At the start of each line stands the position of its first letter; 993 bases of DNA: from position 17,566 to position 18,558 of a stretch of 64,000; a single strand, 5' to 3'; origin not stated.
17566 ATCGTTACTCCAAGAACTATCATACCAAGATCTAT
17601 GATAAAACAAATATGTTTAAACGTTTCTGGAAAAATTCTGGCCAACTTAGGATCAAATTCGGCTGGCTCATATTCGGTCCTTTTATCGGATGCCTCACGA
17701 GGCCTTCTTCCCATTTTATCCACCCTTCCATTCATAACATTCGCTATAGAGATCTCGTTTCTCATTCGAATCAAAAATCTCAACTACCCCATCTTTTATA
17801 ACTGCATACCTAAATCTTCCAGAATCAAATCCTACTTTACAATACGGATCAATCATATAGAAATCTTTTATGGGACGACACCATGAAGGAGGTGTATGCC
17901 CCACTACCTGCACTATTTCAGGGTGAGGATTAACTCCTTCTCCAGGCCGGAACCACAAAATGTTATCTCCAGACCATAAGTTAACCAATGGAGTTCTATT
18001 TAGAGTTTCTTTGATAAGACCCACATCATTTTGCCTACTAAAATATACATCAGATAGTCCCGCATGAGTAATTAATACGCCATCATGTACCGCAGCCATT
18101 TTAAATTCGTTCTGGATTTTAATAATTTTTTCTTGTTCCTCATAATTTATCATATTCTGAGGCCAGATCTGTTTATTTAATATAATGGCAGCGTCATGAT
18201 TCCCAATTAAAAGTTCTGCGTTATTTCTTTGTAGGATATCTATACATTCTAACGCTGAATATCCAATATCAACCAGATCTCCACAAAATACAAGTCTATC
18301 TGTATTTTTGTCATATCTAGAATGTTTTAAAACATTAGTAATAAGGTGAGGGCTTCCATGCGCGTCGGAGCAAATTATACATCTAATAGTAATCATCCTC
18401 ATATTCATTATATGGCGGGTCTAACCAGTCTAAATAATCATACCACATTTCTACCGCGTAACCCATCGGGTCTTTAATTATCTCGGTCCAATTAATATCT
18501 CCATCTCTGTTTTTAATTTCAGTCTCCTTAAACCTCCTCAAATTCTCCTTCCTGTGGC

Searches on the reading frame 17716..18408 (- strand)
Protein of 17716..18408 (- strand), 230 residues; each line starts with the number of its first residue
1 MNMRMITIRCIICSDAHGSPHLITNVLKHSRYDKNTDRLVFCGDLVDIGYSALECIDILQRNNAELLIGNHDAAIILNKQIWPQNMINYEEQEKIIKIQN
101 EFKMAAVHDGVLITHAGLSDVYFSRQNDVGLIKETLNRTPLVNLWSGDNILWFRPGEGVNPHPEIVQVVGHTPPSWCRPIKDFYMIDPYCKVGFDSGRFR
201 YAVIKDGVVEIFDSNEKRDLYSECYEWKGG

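Call 56: search_protein_families(library=pfam, proteins=[window:17716-18408:-], max_evalue=0.01)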
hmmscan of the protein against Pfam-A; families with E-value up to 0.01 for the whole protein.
window:17716-18408:- (230 aa): 2 families
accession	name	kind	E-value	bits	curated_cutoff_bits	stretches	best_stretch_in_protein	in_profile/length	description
PF00149.33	Metallophos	-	3.6e-12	47.6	21.5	1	9-179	2-164/191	Calcineurin-like phosphoesterase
PF12850.12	Metallophos_2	-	0.00034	21.1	27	1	9-116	2-89/154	Calcineurin-like phosphoesterase superfamily domain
